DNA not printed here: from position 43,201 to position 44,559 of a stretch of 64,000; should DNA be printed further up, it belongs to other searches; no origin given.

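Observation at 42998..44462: Coupled wHTH-GHKL ATPase-DUF4325 (STAS-like) protein and small MazG, driven by a promoter made of tandem 11-bp repeats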

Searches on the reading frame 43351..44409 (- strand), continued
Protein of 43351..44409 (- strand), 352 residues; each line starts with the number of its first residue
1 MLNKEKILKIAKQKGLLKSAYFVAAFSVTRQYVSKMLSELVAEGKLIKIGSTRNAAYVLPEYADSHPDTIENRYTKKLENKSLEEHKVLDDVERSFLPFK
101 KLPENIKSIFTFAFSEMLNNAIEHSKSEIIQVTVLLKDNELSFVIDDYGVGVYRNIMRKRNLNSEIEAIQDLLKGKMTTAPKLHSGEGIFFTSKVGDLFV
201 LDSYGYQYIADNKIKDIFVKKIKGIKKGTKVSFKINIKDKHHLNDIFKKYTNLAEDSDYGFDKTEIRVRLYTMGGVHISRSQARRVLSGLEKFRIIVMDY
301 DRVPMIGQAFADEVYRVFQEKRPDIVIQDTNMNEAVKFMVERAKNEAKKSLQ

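Call 19: search_solved_structures(query=A2, max_evalue=1, show_alignments=2)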
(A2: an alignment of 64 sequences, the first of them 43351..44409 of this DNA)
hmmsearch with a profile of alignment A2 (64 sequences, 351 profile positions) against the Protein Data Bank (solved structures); distinct sequences matched with E-value up to 1: 14.
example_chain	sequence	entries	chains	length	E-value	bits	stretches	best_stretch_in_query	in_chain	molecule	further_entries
3ehf_A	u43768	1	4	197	0.058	15.5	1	59-149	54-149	Sensor kinase (YocF protein)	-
3ehh_A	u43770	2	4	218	0.059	15.5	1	58-149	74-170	Sensor kinase (YocF protein)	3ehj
3gig_A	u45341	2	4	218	0.072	15.3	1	59-149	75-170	Sensor histidine kinase desK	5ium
3gie_A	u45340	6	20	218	0.072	15.2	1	59-149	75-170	Sensor histidine kinase desK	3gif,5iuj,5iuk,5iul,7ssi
7ssj_A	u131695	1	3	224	0.074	15.2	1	59-149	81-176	Sensor histidine kinase DesK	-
3r7p_A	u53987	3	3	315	0.078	15.1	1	268-334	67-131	Ribosomal protein 3/homing endonuclease-like fusion protein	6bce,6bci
6bch_A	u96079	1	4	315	0.078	15.1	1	268-334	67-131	Ribosomal protein 3/homing endonuclease-like fusion protein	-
6bcg_D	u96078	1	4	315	0.078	15.1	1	268-334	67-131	Ribosomal protein 3/homing endonuclease-like fusion protein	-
6bcf_D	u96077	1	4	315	0.079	15.1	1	268-334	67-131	Ribosomal protein 3/homing endonuclease-like fusion protein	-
6bcn_A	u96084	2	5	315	0.079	15.1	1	268-334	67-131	Ribosomal protein 3/homing endonuclease-like fusion protein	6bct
3ehg_A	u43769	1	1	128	0.14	14.3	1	80-149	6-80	Sensor kinase (YocF protein)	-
3zxq_A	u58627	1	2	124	0.14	14.3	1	113-158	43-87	HYPOXIA SENSOR HISTIDINE KINASE RESPONSE REGULATOR DOST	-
3lmm_A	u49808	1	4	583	0.28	13.3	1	12-67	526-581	Uncharacterized protein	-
3d36_A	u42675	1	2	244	0.35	13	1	91-157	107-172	Sporulation kinase B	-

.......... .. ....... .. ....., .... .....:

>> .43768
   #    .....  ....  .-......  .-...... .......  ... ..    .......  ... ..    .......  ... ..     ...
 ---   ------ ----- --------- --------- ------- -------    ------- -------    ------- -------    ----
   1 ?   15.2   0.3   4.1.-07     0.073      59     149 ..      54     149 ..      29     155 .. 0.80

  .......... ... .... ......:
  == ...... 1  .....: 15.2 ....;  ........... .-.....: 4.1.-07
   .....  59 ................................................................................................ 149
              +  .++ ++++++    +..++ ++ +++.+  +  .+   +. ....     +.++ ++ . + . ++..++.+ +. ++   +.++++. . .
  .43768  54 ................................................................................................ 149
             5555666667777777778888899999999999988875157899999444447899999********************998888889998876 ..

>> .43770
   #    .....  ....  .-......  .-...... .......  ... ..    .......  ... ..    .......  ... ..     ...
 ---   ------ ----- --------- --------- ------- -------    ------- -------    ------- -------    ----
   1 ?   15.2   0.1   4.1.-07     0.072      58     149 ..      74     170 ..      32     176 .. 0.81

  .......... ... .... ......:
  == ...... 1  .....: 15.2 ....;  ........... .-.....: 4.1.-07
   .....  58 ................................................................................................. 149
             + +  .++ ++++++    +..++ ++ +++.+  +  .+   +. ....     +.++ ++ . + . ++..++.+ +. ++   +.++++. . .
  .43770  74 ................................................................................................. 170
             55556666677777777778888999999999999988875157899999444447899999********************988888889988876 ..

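Call 20: find_encoding_contigs(protein=P0002, flank=6000, max_places=4)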
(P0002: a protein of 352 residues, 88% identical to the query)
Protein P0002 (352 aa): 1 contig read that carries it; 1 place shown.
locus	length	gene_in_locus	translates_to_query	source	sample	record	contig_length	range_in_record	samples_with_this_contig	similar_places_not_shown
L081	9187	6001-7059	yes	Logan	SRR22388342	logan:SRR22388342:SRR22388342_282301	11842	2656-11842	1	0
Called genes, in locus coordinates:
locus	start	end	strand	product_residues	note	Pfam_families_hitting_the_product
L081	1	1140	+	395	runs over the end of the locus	-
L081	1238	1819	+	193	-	PF03575:Peptidase_S51, PF01174:SNO (weak), PF07685:GATase_3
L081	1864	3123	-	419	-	PF01941:AdoMet_Synthase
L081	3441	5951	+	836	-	PF13588:HSDR_N_2 (weak), PF04313:HSDR_N (weak), PF00270:DEAD, PF04851:ResIII, PF18766:SWI2_SNF2, PF00271:Helicase_C (weak), PF08463:EcoEI_R_C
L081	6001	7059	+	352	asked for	PF14213:DUF4325 (weak)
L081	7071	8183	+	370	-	PF12161:HsdM_N, PF02384:N6_Mtase, PF01170:UPF0020 (weak), PF20473:MmeI_Mtase (faint), PF07669:Eco57I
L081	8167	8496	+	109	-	PF02384:N6_Mtase (weak)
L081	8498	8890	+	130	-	PF02452:PemK_toxin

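Call 21: find_encoding_contigs(protein=P0004, flank=6000, max_places=4)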
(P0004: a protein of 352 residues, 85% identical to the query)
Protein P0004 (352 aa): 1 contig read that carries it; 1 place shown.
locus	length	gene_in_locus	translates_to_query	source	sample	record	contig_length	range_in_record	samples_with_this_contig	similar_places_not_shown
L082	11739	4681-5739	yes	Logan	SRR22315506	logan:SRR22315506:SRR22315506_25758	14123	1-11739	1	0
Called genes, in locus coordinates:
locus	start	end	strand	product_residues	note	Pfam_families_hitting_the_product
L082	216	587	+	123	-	-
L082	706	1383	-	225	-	PF02300:Fumarate_red_C, PF02313:Fumarate_red_D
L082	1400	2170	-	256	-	PF13085:Fer2_3, PF00111:Fer2 (weak), PF13237:Fer4_10 (weak), PF13183:Fer4_8, PF13534:Fer4_17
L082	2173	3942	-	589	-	PF00890:FAD_binding_2, PF07992:Pyr_redox_2 (weak), PF02910:Succ_DH_flav_C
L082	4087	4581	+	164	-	-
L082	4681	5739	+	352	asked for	PF02518:HATPase_c (weak), PF14213:DUF4325 (weak)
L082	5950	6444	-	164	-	-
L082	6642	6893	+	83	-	PF01106:NifU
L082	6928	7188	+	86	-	PF06902:Fer4_19 (weak), PF13459:Fer4_15 (weak), PF13370:Fer4_13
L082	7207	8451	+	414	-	PF07992:Pyr_redox_2, PF00070:Pyr_redox, PF14759:Reductase_C (weak)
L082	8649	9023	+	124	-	-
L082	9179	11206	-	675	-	PF02629:CoA_binding, PF13380:CoA_binding_2, PF13607:Succ_CoA_lig, PF19045:Ligase_CoA_2, PF13549:ATP-grasp_5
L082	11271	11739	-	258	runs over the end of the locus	PF02775:TPP_enzyme_C, PF12367:PFO_beta_C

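Call 24: predict_structure(alignment_id=A2)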
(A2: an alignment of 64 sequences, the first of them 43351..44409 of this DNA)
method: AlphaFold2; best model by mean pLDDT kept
length: 352 residues; sequences in the alignment: 64
mean_pLDDT: 78.5   pTM: 0.61
mean pLDDT of the five models: 78.5, 78.2, 77.8, 76.7, 75.0
residues with pLDDT >= 90: 76; 70-90: 190; 50-70: 70; < 50: 16
segments of 3 or more residues with pLDDT < 50: 175-184, 257-262
pLDDT, mean of each block of 10 residues (from residue 1): 92 89 90 91 80 76 70 85 87 86 93 89 83 91 86 72 70 44 53 89 84 78 77 94 80 54 59 59 65 74 79 79 81 88 84 57
secondary structure, 60 per line:
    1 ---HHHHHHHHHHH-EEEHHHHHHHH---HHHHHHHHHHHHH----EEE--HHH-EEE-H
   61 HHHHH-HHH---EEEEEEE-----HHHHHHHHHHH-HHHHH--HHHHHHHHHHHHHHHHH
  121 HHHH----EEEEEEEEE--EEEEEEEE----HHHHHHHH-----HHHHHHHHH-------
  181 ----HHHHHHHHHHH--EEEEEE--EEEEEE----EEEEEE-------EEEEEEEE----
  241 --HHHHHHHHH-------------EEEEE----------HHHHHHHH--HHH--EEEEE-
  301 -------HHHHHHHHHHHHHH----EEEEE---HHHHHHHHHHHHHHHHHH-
elements in order: H4-14 E16-18 H19-26 H30-42 E47-49 E56-58 H60-65 E73-79 H85-95 H97-101 H104-124 E129-137 E140-147 H152-159 H165-173 H185-195 E198-203 E206-211 E216-221 E229-236 H243-251 E265-269 H280-287 E295-299 H308-321 E326-330 H334-351

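Call 25: search_protein_families(library=pfam, alignment_id=A3, max_evalue=0.001)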
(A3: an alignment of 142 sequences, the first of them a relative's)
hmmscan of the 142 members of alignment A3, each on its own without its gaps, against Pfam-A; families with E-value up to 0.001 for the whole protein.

A. member 1, L001:5511-5807:+ (99 aa): 0 families

B. families by the number of members that match (of 142 scanned): 162 families (the first 25 are shown)
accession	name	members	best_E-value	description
PF01978.25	TrmB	4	1.6e-19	Sugar-specific transcriptional regulator TrmB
PF00270.35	DEAD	3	1.5e-48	DEAD/DEAH box helicase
PF04851.21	ResIII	3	9.1e-39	Type III restriction enzyme, res subunit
PF00271.37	Helicase_C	3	8e-36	Helicase conserved C-terminal domain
PF01988.24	VIT1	2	3.3e-62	VIT family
PF00005.33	ABC_tran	2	1.5e-35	ABC transporter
PF01757.29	Acyl_transf_3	2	2.8e-28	Acyltransferase domain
PF00535.33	Glycos_transf_2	2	2.5e-27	Glycosyl transferase family 2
PF00892.27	EamA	2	8.7e-24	EamA-like transporter family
PF02661.23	Fic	2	2e-19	Fic/DOC family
PF13641.12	Glyco_tranf_2_3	2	2.1e-17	Glycosyltransferase like family 2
PF00583.31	Acetyltransf_1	2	1.3e-14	Acetyltransferase (GNAT) family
PF13508.13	Acetyltransf_7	2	4.6e-13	Acetyltransferase (GNAT) domain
PF08818.16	DUF1801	2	1.1e-12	Domain of unknown function (DU1801)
PF18912.6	DZR_2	2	9.8e-12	Double zinc ribbon domain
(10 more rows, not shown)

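Call 49: search_protein_families(library=padloc, alignment_id=A3, max_evalue=0.00001)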
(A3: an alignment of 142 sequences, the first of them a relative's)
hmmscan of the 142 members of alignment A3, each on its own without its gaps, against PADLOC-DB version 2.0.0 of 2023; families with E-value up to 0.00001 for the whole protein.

A. member 1, L001:5511-5807:+ (99 aa): 0 families

B. families by the number of members that match (of 142 scanned): 101 families (the first 25 are shown)
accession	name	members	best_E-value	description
PDLC02707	PbeA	3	8e-23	PbeA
PDLC03928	PsyrT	3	9.3e-23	-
PDLC03963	SoFic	2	1.9e-42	-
PDLC04836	PDC-S04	2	9.8e-35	-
PDLC04837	PDC-S04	2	7.5e-32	-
PDLC04135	mad3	2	2.3e-30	mads_3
PDLC04840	PDC-S04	2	2.4e-27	-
PDLC02704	PbeA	2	3.4e-18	PbeA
PDLC04966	PDC-S24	2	3.5e-16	-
PDLC04839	PDC-S04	2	3.3e-13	-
PDLC03962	ShosT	2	5.1e-13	-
PDLC04140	mad8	2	1.2e-11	mads_8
PDLC02706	PbeA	2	5.4e-10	PbeA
PDLC01858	CARF3--CARF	2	9.2e-07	-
PDLC01268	CasR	2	1e-06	"CAS-I,CAS-II,CAS-III,CAS-IV,CAS-V,CAS-VI; associated_signaling"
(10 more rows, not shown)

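Call 50: search_protein_families(library=phrogs, proteins=[window:43351-44409:-], max_evalue=0.01)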
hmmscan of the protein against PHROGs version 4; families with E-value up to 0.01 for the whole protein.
window:43351-44409:- (352 aa): 2 families
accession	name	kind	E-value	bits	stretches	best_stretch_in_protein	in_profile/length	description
phrog_3364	-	unknown function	1.1e-10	42.3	1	72-241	107-294/304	-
phrog_142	-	moron, auxiliary metabolic gene and host takeover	0.0016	19.5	1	3-74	13-83/116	Ren-like exclusion protein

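Call 51: find_related_loci(query=A1, collection=viral_contigs, flank=5000)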
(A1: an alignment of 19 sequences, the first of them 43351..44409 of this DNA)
Query A1 (352 aa) in viral_contigs; peptide patterns used: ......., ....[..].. (x = any residue, [..] = any of these).
158 stretches matched a pattern; 49 encode a relative of the query (tblastn E <= 1e-3); 49 distinct loci.
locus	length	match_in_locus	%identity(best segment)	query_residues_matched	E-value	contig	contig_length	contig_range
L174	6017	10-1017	47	4-343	7e-87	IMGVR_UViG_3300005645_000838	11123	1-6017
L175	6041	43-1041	36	2-345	3e-62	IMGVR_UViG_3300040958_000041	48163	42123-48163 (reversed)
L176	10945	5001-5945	38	26-350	1e-58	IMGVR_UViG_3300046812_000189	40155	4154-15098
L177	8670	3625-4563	39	23-345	7e-55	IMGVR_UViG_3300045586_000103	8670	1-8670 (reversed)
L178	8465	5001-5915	36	26-344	2e-53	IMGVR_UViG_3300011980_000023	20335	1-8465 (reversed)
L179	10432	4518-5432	36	26-344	3e-53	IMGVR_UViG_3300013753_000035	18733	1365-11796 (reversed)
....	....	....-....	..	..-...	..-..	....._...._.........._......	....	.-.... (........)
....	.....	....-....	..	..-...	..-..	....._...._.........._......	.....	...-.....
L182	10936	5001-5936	36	26-347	4e-52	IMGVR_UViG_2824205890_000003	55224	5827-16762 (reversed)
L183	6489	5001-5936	36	26-347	6e-52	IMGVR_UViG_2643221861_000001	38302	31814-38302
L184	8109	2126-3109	34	4-345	2e-50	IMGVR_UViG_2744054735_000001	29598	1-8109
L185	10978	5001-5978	35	4-343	1e-49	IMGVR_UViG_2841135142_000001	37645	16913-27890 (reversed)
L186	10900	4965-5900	33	28-347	2e-49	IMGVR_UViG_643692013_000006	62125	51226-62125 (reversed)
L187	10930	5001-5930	34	26-345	1e-49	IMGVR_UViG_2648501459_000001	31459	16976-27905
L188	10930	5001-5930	34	26-345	1e-49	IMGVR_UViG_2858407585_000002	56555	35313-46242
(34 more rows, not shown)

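Call 67: search_protein_representatives(protein=window:43351-44409:-)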
Query: 352 residues. Proteins with E-value up to 0.001 (for the whole library): 2149; up to 1e-10: 1305; up to 1e-30: 633. The best 150 are listed.
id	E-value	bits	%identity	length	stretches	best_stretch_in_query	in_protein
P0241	6.4e-125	433.1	57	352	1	4-350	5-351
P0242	1.8e-116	405.3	53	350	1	1-345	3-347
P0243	3.2e-106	371.6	65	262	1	91-349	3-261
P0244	1.5e-99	349.8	62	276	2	1-165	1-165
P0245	2.4e-98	345.8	48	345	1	2-344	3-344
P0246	2.6e-97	342.3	46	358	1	6-347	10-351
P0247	2.0e-93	329.6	46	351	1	4-344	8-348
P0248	9.8e-93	327.3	47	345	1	4-344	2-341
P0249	5.5e-89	315.0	44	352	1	2-343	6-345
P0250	2.2e-88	313.0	50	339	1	4-346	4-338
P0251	3.9e-83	295.8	48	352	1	22-343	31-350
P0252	6.6e-83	295.0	46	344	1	26-343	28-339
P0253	9.9e-83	294.5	45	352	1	26-344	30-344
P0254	3.3e-82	292.8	46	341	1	4-343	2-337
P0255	5.8e-82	291.9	43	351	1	15-344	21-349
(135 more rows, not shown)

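Call 70: search_protein_families(library=phrogs, alignment_id=A6, max_evalue=0.00001)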
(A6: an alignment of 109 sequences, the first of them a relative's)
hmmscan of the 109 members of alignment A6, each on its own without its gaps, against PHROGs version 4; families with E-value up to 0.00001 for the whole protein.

A. member 1, L174:1245-2954:- (569 aa): 3 families
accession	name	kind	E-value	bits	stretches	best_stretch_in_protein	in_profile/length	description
phrog_95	-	integration and excision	4.8e-105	353.5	1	21-521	80-563/651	integrase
phrog_125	-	DNA, RNA and nucleotide metabolism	7.9e-40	138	1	22-286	13-221/254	DNA invertase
phrog_6620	-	integration and excision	4.4e-07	30.7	0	17-175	44-186/201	transposase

B. families by the number of members that match (of 109 scanned): 114 families (the first 25 are shown)
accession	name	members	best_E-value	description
phrog_36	-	5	1.4e-23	transcriptional regulator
phrog_2606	-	4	2.9e-87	terminase small subunit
phrog_51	-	3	4.4e-51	terminase small subunit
phrog_10250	-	3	3.5e-34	terminase large subunit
phrog_5653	-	3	2e-20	terminase large subunit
phrog_17390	-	3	1.2e-17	-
phrog_1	-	2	3.2e-64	integrase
phrog_1889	-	2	2.9e-56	terminase small subunit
phrog_52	-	2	5.4e-51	tail protein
phrog_2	-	2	4.9e-49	terminase large subunit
phrog_216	-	2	4.1e-40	integrase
phrog_3717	-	2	2.6e-27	terminase large subunit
phrog_6672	-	2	2.5e-19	terminase large subunit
phrog_509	-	2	6.6e-16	terminase small subunit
phrog_7269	-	2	5.8e-11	integrase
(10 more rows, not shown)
